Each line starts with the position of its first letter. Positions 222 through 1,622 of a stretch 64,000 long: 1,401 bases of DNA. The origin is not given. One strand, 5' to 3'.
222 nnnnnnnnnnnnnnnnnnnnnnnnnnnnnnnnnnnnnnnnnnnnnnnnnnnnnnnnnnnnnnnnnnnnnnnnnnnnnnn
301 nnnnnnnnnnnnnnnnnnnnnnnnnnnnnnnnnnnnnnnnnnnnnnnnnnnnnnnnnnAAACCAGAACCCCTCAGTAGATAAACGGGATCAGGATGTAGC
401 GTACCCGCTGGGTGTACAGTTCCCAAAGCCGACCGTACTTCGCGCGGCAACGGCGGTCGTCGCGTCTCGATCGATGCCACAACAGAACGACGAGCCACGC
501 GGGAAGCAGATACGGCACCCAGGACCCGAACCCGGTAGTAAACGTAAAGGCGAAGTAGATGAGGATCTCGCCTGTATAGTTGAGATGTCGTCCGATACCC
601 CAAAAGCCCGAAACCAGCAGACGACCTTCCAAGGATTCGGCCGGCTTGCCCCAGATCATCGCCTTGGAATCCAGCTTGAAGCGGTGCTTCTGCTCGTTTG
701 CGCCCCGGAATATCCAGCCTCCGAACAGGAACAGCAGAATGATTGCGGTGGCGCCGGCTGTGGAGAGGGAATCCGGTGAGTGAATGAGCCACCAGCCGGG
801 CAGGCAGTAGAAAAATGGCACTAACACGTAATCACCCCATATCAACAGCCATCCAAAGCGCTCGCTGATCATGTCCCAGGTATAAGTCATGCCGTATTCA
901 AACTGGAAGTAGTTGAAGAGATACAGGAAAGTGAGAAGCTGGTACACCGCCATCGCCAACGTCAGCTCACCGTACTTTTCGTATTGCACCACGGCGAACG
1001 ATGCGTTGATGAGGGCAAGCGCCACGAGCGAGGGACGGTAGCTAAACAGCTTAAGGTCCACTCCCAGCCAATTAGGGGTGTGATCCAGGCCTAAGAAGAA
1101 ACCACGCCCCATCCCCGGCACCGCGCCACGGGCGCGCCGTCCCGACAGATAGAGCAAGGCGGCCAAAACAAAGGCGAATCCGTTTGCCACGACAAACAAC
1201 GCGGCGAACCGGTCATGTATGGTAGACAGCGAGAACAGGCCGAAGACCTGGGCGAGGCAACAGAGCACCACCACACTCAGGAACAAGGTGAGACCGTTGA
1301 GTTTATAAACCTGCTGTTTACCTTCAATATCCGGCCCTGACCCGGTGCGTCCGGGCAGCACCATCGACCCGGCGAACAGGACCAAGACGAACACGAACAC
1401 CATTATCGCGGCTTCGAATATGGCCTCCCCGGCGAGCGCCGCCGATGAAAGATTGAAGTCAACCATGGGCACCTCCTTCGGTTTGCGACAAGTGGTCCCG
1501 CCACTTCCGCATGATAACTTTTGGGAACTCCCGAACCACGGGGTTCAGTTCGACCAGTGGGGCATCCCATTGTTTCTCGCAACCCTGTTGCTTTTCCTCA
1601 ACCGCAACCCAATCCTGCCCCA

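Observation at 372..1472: Bacterial ERG4/ERG24-type sterol reductase homologue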

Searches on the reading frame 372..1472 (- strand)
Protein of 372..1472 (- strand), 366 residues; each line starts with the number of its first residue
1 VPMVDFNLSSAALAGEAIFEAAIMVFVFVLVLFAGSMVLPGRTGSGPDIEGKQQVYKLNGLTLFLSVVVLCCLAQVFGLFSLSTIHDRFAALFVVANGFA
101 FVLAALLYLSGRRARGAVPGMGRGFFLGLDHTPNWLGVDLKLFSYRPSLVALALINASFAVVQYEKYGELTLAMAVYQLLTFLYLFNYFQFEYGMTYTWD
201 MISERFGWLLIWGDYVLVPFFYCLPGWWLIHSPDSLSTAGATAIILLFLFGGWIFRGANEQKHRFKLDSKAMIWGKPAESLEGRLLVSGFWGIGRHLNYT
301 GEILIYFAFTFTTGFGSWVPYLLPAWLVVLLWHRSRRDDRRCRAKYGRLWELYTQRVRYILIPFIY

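Call 3: search_protein_families(library=pfam, proteins=[window:372-1472:-], max_evalue=1)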
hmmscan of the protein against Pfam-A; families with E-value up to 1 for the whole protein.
window:372-1472:- (366 aa): 2 families
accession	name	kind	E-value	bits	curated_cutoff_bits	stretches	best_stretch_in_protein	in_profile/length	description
PF01222.22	ERG4_ERG24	-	2.4e-67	228.1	27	1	24-366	72-432/432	Ergosterol biosynthesis ERG4/ERG24 family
PF06966.17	DUF1295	-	1.5e-05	25.1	20.4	1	208-335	87-209/235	Protein of unknown function (DUF1295)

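Call 4: search_protein_families(library=ncbifam, proteins=[window:372-1472:-], max_evalue=1)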
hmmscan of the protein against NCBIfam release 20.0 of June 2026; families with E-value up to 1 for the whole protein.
window:372-1472:- (366 aa): 1 family
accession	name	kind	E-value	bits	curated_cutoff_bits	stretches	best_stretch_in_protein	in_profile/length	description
TIGR03025.1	EPS_sugtrans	subfamily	0.31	10.2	295.55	1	155-279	16-136/445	exopolysaccharide biosynthesis polyprenyl glycosylphosphotransferase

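Call 5: search_solved_structures(query=window:372-1472:-, show_alignments=2)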
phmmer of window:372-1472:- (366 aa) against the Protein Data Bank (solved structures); distinct sequences matched with E-value up to 0.001: 2.
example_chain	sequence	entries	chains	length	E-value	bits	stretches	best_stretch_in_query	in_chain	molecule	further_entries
4quv_A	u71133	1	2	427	5.4e-64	219.8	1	36-366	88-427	Delta(14)-sterol reductase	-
9l5r_c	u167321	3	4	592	4.1e-32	114.9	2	31-317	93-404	Delta(14)-sterol reductase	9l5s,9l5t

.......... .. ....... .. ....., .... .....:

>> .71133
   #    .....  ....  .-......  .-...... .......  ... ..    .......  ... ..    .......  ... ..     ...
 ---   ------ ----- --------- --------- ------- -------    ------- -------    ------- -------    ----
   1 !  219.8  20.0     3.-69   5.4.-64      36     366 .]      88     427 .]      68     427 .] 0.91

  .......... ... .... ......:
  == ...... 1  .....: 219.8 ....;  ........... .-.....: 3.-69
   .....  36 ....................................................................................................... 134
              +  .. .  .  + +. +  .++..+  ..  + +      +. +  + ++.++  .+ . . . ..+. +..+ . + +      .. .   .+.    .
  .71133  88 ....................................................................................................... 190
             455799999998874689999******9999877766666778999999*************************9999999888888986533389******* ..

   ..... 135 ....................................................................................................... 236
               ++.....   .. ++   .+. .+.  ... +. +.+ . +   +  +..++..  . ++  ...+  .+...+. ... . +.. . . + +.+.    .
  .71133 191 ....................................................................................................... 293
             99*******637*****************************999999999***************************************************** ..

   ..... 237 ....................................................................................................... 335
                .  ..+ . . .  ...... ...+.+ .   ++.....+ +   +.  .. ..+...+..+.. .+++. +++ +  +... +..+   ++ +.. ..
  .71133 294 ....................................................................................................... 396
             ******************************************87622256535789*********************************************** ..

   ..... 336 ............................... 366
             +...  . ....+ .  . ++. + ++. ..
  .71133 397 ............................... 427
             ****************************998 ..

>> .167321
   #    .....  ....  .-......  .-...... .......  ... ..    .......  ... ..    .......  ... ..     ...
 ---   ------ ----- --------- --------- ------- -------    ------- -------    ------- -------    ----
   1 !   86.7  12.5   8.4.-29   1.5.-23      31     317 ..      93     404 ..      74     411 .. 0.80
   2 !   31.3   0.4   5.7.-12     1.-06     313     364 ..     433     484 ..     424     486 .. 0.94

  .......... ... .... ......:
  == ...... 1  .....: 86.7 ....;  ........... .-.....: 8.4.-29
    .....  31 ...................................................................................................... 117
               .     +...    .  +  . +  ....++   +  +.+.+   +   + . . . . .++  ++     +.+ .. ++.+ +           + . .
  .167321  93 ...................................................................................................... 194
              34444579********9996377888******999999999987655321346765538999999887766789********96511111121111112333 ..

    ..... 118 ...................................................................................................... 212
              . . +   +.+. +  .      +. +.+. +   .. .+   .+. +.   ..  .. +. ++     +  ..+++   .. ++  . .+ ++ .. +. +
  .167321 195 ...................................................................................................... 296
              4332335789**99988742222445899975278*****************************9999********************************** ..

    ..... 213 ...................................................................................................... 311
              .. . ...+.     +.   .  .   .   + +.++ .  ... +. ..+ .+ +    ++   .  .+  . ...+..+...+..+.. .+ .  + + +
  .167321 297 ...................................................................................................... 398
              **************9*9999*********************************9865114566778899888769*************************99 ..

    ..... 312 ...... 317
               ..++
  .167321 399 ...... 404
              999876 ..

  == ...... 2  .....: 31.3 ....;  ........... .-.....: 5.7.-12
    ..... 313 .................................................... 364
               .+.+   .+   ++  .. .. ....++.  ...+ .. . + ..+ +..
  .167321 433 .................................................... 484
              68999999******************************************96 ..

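Call 7: find_encoding_contigs(protein=window:372-1472:-, flank=10000, max_places=6)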
Protein window:372-1472:- (366 aa): no gene with exactly this product is on record in the collection.

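Call 8: find_homologous_proteins(query=window:372-1472:-)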
Query window:372-1472:- (366 aa): 983 proteins with E <= 0.001 among 8000 candidates; the best 120 are listed.
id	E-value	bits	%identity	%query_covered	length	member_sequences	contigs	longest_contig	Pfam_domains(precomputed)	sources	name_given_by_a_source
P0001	2.6e-241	818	99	99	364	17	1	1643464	PF06966.18,PF01222.23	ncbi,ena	-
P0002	1.1e-175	602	70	100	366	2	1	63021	PF06966.18,PF01222.23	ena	-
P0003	2.8e-173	594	72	100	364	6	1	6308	PF06966.18,PF01222.23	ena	-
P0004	2.7e-172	591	70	99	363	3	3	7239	PF06966.18,PF01222.23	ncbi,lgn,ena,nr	ncbi:MAG: DUF1295 domain-containing protein [Bryobacterales bacterium]|nr:DUF1295 domain-containing 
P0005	1.3e-171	589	69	100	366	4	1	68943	PF06966.18,PF01222.23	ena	-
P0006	3.4e-171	588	72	100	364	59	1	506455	PF06966.18,PF01222.23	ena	-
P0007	4.9e-169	581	69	100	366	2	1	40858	PF06966.18,PF01222.23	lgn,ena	-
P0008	3.8e-168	578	69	100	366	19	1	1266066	PF06966.18,PF01222.23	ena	-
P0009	6.7e-168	577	69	100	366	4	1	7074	PF06966.18,PF01222.23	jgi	-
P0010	1.8e-167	575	68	100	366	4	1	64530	PF06966.18,PF01222.23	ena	-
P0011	6.2e-166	570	68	100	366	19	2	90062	PF06966.18,PF01222.23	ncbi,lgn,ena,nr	ncbi:MAG: DUF1295 domain-containing protein [Nitrospira sp. SB0666_bin_27]|nr:DUF1295 domain-contain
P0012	2.8e-165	568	69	100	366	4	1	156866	PF06966.18,PF01222.23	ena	-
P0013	3.3e-165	568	67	100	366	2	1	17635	PF06966.18,PF01222.23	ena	-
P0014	8.7e-165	567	69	100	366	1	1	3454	PF06966.18,PF01222.23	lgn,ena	-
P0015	1.1e-164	566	67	100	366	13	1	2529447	PF06966.18,PF01222.23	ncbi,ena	-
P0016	1.3e-164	566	69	98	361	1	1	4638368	PF06966.18,PF01222.23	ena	-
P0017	2.4e-164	565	67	100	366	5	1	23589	PF06966.18,PF01222.23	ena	-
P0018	5.7e-164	564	68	100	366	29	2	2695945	PF06966.18,PF01222.23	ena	-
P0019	5.9e-164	564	67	100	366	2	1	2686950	PF06966.18,PF01222.23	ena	-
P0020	1.2e-163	563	66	100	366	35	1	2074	PF06966.18,PF01222.23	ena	-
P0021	1.9e-163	562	70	97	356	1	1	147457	PF06966.18,PF01222.23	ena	-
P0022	2.2e-163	562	66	100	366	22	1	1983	PF06966.18,PF01222.23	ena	-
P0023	2.4e-163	562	66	100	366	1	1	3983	PF06966.18,PF01222.23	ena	-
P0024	2.8e-163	562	66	100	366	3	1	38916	PF06966.18,PF01222.23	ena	-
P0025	3.5e-163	561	67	100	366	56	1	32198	PF06966.18,PF01222.23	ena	-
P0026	8.7e-163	560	67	100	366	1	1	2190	PF06966.18,PF01222.23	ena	-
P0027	9.3e-163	560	69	97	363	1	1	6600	PF06966.18,PF01222.23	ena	-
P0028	1.2e-162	559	67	100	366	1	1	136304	PF06966.18,PF01222.23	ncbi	-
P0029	1.4e-162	559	67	100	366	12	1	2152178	PF06966.18,PF01222.23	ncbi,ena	-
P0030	1.9e-162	559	67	100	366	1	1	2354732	PF06966.18,PF01222.23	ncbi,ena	-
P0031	2.8e-162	558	68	100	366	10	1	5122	PF06966.18,PF01222.23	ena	-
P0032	3.2e-162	558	67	100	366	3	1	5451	PF06966.18,PF01222.23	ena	-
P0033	7.0e-162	557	66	99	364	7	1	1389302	PF06966.18,PF01222.23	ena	-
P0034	1.1e-161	556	67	100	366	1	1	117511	PF06966.18,PF01222.23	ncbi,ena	-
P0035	2.3e-161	555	67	100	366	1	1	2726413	PF06966.18,PF01222.23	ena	-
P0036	3.2e-161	555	66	100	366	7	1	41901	PF06966.18,PF01222.23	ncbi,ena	-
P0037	4.3e-161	554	67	100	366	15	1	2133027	PF06966.18,PF01222.23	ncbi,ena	-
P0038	6.5e-161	554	67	100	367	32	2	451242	PF06966.18,PF01222.23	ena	-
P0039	6.6e-161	554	70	95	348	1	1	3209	PF06966.18,PF01222.23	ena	-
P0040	1.1e-160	553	69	97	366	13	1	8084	PF06966.18,PF01222.23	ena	-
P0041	2.0e-160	552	67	100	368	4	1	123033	PF06966.18,PF01222.23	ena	-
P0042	3.8e-160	551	67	97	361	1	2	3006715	PF06966.18,PF01222.23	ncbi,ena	-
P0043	5.0e-160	551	69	97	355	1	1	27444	PF06966.18,PF01222.23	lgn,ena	-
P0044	9.3e-160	550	65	100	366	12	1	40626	PF06966.18,PF01222.23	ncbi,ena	-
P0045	1.1e-159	550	66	100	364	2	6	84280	PF06966.18,PF01222.23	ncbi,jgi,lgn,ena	-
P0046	1.3e-159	549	67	98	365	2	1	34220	PF06966.18,PF01222.23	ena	-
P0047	1.7e-159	549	66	100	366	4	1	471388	PF06966.18,PF01222.23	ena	-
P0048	2.3e-159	549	65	100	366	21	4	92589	PF06966.18,PF01222.23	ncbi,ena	-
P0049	2.6e-159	549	65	100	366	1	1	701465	PF06966.18,PF01222.23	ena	-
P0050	4.4e-159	548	68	97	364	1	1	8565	PF06966.18,PF01222.23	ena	-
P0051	5.7e-159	547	66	98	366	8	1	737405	PF06966.18,PF01222.23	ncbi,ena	-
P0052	6.0e-159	547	66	99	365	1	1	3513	PF06966.18,PF01222.23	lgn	-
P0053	8.3e-159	547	66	100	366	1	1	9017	PF06966.18,PF01222.23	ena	-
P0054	1.1e-158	546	69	97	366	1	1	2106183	PF06966.18,PF01222.23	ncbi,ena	-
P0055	1.3e-158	546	70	94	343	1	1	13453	PF06966.18,PF01222.23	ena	-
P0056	8.2e-158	544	67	97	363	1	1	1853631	PF06966.18,PF01222.23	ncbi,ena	-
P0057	1.0e-157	543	65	100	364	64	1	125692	PF06966.18,PF01222.23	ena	-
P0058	1.0e-157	543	65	100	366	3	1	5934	PF06966.18,PF01222.23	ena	-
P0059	1.1e-157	543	66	99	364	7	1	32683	PF06966.18,PF01222.23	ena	-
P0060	1.3e-157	543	66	100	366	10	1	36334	PF06966.18,PF01222.23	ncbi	-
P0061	1.8e-157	542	65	100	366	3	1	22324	PF06966.18,PF01222.23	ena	-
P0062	1.9e-157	542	65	98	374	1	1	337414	PF06966.18,PF01222.23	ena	-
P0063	2.5e-157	542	65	100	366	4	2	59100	PF06966.18,PF01222.23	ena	-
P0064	3.2e-157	542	68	96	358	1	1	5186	PF06966.18,PF01222.23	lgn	-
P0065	3.4e-157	542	67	97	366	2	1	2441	PF06966.18,PF01222.23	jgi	-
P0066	3.5e-157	541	67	98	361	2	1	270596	PF06966.18,PF01222.23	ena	-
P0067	3.8e-157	541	68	93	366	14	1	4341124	PF06966.18,PF01222.23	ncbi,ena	-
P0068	4.2e-157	541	65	99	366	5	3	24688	PF06966.18,PF01222.23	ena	-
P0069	4.5e-157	541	68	96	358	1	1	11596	PF06966.18,PF01222.23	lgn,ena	-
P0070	4.6e-157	541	65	99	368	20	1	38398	PF06966.18,PF01222.23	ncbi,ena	-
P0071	5.0e-157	541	64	99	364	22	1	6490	PF06966.18,PF01222.23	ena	-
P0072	5.0e-157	541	66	97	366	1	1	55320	PF06966.18,PF01222.23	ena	-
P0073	7.8e-157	540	64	100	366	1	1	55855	PF06966.18,PF01222.23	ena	-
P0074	1.2e-156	540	65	100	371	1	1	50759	PF06966.18,PF01222.23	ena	-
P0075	1.6e-156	539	66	97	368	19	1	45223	PF01222.23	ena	-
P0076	2.4e-156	539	66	99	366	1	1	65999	PF06966.18,PF01222.23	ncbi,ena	-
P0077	3.1e-156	538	64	100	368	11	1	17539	PF06966.18,PF01222.23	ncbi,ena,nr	ncbi:MAG: DUF1295 domain-containing protein [Proteobacteria bacterium]|nr:DUF1295 domain-containing 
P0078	3.3e-156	538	65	100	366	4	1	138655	PF06966.18,PF01222.23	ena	-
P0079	3.7e-156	538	66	100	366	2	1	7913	PF06966.18,PF01222.23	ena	-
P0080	4.4e-156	538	69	94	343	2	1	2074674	PF06966.18,PF01222.23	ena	-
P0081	1.6e-155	536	63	100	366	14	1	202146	PF06966.18,PF01222.23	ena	-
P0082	3.6e-155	535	63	100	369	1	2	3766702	PF06966.18,PF01222.23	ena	-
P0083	3.8e-155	535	65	100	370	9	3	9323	PF06966.18,PF01222.23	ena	-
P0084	3.8e-155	535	64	100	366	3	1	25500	PF06966.18,PF01222.23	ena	-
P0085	3.8e-155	535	67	95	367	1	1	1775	PF06966.18,PF01222.23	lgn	-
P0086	4.7e-155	534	65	100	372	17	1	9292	PF06966.18,PF01222.23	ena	-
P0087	6.2e-155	534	68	94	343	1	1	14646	PF06966.18,PF01222.23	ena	-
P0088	8.0e-155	534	63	100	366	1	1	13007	PF06966.18,PF01222.23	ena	-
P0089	8.5e-155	534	65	100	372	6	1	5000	PF06966.18,PF01222.23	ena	-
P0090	1.2e-154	533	65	99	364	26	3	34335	PF06966.18,PF01222.23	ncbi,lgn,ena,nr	ncbi:MAG: DUF1295 domain-containing protein [Gammaproteobacteria bacterium]|nr:DUF1295 domain-contai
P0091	1.8e-154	533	64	100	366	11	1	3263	PF06966.18,PF01222.23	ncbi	-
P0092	2.0e-154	532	65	100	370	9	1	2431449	PF06966.18,PF01222.23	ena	-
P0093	2.2e-154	532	65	97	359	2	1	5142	PF06966.18,PF01222.23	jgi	-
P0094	2.8e-154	532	64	100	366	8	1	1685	PF06966.18,PF01222.23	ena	-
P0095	4.0e-154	531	65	100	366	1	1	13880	PF01222.23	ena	-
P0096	1.1e-153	530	68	94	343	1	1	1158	PF06966.18,PF01222.23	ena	-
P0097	1.3e-153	530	68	93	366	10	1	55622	PF06966.18,PF01222.23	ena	-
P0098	2.1e-153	529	64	100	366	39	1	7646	PF06966.18,PF01222.23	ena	-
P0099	3.6e-153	528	65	99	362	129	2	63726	PF06966.18,PF01222.23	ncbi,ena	-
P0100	5.2e-153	528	66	99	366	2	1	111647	PF06966.18,PF01222.23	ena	-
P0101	5.3e-153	528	64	100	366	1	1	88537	PF06966.18,PF01222.23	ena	-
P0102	5.6e-153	528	68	94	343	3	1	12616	PF06966.18,PF01222.23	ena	-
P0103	9.1e-153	527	64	100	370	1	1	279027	PF06966.18,PF01222.23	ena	-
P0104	1.9e-152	526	65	100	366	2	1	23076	PF06966.18,PF01222.23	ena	-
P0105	3.6e-152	525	64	100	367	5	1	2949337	PF06966.18,PF01222.23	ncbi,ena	-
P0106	3.8e-152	525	65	91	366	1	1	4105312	PF06966.18,PF01222.23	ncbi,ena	-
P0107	5.6e-152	524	64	97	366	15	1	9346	PF06966.18,PF01222.23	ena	-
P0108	7.0e-152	524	61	100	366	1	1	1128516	PF06966.18,PF01222.23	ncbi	-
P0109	1.0e-151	523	66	94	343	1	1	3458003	PF06966.18,PF01222.23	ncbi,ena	-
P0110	1.1e-151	523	67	96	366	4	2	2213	PF06966.18,PF01222.23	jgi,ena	-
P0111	1.2e-151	523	65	91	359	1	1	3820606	PF06966.18,PF01222.23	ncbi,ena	-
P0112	1.9e-151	523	64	100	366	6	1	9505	PF06966.18,PF01222.23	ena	-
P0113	3.8e-151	522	64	100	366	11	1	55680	PF06966.18,PF01222.23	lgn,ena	-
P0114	1.0e-150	520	64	97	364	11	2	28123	PF06966.18,PF01222.23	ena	-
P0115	1.1e-150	520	64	99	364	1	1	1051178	PF06966.18,PF01222.23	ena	-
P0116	1.1e-150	520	64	98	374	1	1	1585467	PF06966.18,PF01222.23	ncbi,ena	-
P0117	1.5e-150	520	64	100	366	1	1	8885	PF01222.23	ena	-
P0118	1.7e-150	519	64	97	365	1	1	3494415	PF06966.18,PF01222.23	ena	-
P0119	2.2e-150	519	64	100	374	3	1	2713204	PF06966.18,PF01222.23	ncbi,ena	-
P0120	4.0e-150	518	63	97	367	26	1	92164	PF06966.18,PF01222.23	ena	-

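Call 9: find_encoding_contigs(protein=P0001, flank=10000, max_places=4)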
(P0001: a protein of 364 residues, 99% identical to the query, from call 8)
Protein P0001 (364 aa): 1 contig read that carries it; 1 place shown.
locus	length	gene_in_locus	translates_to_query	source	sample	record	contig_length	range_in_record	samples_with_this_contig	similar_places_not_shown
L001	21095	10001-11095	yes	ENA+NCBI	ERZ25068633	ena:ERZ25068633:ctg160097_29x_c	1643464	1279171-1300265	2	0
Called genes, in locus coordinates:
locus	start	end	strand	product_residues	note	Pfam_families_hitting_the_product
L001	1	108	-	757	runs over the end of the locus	PF00463:ICL, PF13714:PEP_mutase, PF00463:ICL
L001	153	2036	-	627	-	PF01274:MS_TIM-barrel, PF20659:MS_C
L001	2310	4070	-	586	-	PF00860:Xan_ur_permease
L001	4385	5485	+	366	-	PF01926:MMR_HSR1, PF02421:FeoB_N, PF06071:YchF-GTPase_C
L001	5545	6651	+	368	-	PF01180:DHO_dh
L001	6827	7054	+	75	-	-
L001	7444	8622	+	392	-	PF01960:ArgJ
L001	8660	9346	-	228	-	PF11967:RecO_N, PF02565:RecO_C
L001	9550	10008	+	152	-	-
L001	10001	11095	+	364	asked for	PF01222:ERG4_ERG24, PF06966:DUF1295 (weak)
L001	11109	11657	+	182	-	-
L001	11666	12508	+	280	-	PF01040:UbiA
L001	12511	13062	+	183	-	PF02441:Flavoprotein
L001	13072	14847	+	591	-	PF20695:UbiD_N, PF01977:UbiD, PF20696:UbiD_C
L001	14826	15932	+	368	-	PF04055:Radical_SAM, PF19288:CofH_C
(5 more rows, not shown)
